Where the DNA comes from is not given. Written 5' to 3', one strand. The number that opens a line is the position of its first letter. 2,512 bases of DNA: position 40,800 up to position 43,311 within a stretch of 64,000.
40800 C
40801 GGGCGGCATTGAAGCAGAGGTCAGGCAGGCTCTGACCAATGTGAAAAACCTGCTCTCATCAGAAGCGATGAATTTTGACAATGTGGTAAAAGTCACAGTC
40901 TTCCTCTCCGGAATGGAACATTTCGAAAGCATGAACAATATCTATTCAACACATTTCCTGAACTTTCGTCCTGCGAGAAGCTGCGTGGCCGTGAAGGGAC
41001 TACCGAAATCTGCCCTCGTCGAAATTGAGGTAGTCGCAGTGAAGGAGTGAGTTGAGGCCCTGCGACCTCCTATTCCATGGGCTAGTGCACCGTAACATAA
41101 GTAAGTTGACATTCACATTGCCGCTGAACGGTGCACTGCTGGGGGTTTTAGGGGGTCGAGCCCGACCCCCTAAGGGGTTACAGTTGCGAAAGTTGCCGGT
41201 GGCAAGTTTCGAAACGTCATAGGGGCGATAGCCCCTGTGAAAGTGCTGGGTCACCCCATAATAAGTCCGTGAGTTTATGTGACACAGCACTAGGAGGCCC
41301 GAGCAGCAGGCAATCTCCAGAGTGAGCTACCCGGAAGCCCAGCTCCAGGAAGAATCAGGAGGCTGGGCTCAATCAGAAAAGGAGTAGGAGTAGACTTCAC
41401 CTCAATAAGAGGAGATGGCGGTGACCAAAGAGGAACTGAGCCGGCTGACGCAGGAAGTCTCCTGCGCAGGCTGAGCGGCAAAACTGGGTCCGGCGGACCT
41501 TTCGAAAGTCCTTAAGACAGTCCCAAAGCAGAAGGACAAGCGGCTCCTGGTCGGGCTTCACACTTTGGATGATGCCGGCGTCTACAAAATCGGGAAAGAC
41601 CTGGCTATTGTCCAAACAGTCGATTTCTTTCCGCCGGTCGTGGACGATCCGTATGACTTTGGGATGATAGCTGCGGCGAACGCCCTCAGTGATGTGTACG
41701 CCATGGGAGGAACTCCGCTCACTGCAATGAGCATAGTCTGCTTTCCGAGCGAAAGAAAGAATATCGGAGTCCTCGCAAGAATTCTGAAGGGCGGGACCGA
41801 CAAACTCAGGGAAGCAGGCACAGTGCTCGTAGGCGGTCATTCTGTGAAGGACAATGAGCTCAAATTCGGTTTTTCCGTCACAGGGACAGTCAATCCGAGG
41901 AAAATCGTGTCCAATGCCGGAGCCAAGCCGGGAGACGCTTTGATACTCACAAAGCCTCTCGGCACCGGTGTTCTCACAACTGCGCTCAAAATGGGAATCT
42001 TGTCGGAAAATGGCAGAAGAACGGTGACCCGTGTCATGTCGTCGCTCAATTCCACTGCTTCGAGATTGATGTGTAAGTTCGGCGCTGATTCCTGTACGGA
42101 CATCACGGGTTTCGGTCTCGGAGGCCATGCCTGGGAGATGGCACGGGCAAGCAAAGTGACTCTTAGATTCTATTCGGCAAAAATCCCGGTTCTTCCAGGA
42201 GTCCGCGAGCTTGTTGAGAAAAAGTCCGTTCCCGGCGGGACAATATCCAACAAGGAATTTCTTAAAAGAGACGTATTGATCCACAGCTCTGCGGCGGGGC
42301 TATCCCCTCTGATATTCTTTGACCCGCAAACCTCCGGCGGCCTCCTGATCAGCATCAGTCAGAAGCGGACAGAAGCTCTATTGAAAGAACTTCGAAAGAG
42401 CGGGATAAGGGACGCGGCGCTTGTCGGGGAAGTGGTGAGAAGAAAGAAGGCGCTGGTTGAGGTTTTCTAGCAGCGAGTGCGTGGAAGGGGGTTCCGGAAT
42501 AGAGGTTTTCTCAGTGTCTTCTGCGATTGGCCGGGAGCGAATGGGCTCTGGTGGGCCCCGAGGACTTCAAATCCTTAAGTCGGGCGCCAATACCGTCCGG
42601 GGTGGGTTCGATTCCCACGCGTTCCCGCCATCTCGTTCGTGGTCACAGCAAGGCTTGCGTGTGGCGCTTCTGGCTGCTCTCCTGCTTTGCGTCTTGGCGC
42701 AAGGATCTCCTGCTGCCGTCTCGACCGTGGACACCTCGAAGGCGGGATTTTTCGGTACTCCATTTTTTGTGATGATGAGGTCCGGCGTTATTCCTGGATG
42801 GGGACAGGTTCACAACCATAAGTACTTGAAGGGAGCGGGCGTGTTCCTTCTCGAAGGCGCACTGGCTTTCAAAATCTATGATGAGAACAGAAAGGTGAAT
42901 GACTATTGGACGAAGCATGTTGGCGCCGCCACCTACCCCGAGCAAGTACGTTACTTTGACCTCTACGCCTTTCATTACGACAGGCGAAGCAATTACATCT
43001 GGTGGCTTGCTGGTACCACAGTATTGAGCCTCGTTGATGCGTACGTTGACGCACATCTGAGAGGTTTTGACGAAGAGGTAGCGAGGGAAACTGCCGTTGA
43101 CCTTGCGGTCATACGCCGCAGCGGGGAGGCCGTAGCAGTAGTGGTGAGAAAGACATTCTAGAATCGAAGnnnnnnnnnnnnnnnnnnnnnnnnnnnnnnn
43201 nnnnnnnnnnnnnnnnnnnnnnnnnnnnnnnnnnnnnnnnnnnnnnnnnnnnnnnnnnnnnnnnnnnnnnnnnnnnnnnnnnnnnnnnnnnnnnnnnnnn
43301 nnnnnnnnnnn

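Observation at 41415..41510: selD is a selenoprotein: in-frame UGA at the catalytic-Cys position plus a downstream hairpin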

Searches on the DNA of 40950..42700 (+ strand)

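Call 50: search_rna_families(source=window, start=41380, end=42700, threshold=evalue, max_evalue=1, show_alignments=2)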
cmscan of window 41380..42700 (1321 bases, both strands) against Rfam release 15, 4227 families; matches with E-value up to 1: 1.
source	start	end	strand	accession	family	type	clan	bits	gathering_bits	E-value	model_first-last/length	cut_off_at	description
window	42533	42626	+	RF01852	tRNA-Sec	Gene; tRNA;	CL00001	68.3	47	1.6e-13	1-91/91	no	Selenocysteine transfer RNA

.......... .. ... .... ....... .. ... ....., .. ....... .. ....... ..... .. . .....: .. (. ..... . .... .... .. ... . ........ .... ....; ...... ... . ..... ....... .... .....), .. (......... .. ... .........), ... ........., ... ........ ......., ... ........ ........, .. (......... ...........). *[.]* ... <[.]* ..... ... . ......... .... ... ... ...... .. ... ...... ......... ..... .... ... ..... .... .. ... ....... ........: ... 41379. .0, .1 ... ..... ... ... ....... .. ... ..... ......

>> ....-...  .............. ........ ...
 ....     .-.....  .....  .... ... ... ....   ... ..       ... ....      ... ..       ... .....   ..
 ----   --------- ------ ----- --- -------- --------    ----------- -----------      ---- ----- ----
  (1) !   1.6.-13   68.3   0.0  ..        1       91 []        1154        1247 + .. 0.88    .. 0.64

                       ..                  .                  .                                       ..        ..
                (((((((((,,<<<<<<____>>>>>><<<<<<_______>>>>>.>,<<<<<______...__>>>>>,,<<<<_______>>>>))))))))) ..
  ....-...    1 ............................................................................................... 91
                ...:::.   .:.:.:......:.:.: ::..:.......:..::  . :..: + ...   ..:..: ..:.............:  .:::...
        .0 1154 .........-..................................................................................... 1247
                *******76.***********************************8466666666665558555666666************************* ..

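Call 59: search_rna_families(source=window, start=40950, end=41560, threshold=evalue, max_evalue=5)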
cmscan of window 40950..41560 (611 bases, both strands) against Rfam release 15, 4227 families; matches with E-value up to 5: 2.
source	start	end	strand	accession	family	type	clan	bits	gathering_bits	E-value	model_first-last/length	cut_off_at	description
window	41359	41403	-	RF00607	SNORD98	Gene; snRNA; snoRNA; CD-box;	-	16.6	50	2.5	1-65/65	no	Small nucleolar RNA SNORD98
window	41222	41249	+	RF01834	fiv_FSE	Cis-reg; frameshift_element;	-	14.1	53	2.3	1-35/35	no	ribosomal frameshift site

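Call 87: build_rna_model(alignment_id=A6)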
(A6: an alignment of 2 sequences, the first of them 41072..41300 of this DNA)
Model R1 built from alignment A6 (2 sequences, 241 columns); structure: RNAalifold consensus.
model positions 241; base pairs 41; branch points 4; effective number of sequences 1.37; information 0.59 bits per position. Calibrated on 0.2 Mb of random sequence (short: E-values are rough).
structure used (alignment columns):
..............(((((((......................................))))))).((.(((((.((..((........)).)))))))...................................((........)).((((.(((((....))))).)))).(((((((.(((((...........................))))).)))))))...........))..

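Call 89: search_with_rna_model(model_id=R1, sources=[window, L001, L002, L003, L004, L005, L006, L007, L008, L009, L010, L011, L012, L013, L014, L015, L016, L017, L018, L019, L020, L021, L022, L023, L024, L025, L026, L027, L028, L029, L030, L031, L032, L033, L034, L035, L036, L037, L038, L039, L040, L041, L042, L043, L044, L045, L046, L047, L048, L049, L050, L051, L052, L053, L054, L055, L056, L057, L058, L059, L060, L061, L062, L063, L064, L065, L066, L067, L068, L069, L070, L071, L072, L073, L074, L075, L076, L077, L078, L079, L080, L081, L082, L083, L084, L085, L086, L087, L088, L089, L090, L091, L092, L093, L094], max_evalue=10, show_alignments=4)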
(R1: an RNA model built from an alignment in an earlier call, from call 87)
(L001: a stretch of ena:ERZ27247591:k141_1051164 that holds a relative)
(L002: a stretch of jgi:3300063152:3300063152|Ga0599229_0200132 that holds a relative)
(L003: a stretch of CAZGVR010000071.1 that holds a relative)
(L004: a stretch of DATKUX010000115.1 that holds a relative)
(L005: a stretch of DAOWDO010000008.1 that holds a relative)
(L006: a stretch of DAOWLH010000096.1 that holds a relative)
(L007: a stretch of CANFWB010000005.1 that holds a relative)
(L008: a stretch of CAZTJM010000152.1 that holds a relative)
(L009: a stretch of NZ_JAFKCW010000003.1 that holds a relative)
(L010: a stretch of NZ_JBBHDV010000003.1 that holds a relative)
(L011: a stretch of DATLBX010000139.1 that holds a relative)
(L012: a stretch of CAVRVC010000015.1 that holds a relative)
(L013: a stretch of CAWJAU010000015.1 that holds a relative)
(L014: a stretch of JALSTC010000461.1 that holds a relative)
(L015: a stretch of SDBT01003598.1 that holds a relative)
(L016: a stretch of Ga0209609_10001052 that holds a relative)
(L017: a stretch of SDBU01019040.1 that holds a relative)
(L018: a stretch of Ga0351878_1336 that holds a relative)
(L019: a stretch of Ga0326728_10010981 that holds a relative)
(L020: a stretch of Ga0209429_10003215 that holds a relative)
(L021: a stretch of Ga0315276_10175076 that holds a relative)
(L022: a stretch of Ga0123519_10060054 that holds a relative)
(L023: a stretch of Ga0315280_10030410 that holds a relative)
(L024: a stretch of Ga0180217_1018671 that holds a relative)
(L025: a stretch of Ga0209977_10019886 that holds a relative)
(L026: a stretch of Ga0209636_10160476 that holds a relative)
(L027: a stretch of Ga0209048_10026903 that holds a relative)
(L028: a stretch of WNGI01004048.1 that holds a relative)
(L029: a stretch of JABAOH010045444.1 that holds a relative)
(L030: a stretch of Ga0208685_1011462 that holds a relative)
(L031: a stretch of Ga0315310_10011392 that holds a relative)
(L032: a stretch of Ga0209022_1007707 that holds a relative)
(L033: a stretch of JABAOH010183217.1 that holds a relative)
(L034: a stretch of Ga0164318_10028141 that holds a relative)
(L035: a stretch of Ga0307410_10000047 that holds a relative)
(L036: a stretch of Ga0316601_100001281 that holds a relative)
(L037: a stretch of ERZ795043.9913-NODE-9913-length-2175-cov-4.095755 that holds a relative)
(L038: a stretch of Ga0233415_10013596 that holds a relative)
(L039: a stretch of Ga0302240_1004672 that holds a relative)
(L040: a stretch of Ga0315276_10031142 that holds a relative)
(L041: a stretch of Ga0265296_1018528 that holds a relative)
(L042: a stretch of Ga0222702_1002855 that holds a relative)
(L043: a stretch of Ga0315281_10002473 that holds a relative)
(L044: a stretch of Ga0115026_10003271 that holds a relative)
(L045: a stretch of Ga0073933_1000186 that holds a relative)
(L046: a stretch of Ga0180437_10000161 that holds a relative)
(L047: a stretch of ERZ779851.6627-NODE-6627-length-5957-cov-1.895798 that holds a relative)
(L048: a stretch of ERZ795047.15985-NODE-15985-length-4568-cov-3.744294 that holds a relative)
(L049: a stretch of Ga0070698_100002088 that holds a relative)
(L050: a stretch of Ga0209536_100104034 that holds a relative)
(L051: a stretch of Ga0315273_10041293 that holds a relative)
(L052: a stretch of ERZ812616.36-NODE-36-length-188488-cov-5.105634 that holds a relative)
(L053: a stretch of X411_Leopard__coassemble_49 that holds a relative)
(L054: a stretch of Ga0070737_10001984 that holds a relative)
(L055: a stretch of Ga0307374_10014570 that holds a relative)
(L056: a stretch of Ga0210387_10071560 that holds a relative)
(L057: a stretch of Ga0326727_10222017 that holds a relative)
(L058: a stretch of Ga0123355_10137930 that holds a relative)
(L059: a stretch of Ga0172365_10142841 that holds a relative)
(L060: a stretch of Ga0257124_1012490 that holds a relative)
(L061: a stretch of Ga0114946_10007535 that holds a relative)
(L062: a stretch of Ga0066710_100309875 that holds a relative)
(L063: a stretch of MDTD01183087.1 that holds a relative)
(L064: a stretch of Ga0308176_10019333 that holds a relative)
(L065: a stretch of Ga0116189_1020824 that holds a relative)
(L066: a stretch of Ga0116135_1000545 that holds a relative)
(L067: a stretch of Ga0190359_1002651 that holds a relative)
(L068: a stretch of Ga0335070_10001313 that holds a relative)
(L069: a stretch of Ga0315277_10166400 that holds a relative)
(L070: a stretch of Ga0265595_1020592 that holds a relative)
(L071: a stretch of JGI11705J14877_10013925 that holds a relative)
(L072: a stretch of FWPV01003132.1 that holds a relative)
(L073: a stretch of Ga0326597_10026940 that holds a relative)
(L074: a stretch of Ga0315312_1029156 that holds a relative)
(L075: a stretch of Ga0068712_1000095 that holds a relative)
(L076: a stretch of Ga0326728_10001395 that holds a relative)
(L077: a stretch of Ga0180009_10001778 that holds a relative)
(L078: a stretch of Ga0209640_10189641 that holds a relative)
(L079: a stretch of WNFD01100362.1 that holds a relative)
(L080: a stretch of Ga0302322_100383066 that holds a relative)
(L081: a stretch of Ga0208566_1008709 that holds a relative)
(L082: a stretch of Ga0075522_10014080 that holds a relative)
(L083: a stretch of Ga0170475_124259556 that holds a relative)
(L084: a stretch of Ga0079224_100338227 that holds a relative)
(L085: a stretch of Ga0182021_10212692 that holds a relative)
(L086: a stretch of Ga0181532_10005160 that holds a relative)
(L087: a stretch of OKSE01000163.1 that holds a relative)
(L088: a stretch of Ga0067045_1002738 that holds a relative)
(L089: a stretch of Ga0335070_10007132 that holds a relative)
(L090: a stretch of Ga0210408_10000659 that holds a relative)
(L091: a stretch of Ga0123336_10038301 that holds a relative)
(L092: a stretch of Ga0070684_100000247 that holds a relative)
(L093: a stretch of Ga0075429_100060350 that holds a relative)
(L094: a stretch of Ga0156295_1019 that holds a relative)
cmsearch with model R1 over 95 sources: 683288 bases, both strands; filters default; matches with E-value up to 10: 6.
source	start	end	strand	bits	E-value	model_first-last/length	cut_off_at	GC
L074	622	860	-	265.9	1.2e-78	1-241/241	no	0.61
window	41071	41300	+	250.1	7.7e-74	1-241/241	no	0.53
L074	630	864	+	18.2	0.003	1-241/241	no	0.62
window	41242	41291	-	12.2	0.21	174-226/241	no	0.48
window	41217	41240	-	10.9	0.52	149-172/241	no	0.58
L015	1405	1420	+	10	1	153-168/241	no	0.81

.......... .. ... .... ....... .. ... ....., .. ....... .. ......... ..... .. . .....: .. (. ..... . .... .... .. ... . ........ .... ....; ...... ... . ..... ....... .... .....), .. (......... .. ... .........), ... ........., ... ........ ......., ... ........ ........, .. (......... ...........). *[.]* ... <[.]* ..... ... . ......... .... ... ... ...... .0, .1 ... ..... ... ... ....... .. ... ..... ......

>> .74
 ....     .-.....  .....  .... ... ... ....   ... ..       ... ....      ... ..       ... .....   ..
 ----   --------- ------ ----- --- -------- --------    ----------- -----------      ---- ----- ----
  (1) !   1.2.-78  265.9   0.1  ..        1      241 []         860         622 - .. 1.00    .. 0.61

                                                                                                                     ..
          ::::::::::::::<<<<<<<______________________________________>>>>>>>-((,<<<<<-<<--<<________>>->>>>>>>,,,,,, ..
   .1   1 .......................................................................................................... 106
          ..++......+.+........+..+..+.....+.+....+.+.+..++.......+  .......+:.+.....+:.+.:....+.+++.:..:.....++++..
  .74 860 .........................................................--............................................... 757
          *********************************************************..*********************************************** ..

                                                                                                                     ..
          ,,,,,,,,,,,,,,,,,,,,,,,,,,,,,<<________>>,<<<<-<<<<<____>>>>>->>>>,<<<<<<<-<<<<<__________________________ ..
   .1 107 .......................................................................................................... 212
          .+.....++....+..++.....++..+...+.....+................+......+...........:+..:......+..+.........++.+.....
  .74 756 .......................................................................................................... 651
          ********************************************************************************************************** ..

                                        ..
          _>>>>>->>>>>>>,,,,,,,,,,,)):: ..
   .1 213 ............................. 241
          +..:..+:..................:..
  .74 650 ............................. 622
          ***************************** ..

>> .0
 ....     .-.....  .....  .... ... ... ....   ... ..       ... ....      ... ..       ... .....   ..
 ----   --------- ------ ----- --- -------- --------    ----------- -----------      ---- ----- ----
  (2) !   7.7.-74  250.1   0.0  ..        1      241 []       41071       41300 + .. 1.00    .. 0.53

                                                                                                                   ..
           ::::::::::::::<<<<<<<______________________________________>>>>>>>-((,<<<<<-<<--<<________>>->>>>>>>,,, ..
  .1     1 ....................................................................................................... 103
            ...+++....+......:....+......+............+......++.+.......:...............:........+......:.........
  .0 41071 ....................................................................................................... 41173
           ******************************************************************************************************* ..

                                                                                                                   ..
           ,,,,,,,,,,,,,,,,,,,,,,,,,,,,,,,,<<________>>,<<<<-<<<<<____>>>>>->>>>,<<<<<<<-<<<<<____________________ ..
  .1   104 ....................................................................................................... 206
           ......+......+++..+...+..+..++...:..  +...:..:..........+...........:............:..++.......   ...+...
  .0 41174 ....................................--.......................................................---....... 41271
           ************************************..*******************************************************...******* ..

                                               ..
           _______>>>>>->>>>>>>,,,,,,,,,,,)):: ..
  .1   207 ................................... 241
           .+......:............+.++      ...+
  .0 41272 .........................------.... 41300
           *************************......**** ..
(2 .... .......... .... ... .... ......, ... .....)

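Call 91: search_dna_similar(query=window:41071-41300:+, collection=plasmids, mode=distant, max_evalue=0.01, max_rows=10)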
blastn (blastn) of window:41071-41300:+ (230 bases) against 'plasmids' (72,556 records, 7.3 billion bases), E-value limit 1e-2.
No match.

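Call 92: search_dna_similar(query=window:41071-41300:+, collection=phages, mode=distant, max_evalue=0.01, max_rows=10)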
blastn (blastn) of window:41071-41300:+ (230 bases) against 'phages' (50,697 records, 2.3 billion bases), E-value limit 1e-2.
No match.

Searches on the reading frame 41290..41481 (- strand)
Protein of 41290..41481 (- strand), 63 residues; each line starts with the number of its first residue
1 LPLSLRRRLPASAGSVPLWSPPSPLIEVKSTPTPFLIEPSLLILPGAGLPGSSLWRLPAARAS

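Call 75: search_protein_families(library=pfam, proteins=[window:41290-41481:-], max_evalue=0.01)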
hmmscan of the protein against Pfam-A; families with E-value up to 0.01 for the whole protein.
window:41290-41481:- (63 aa): 0 families

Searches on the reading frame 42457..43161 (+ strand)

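Call 28: search_protein_families(library=pfam, proteins=[window:42457-43161:+], max_evalue=0.00001)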
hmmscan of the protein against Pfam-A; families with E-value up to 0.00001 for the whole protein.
window:42457-43161:+ (234 aa): 1 family
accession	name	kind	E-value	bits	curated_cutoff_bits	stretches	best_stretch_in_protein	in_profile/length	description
PF18935.5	DUF5683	-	2e-11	44.6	26.7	1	105-205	8-119/151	Family of unknown function (DUF5683)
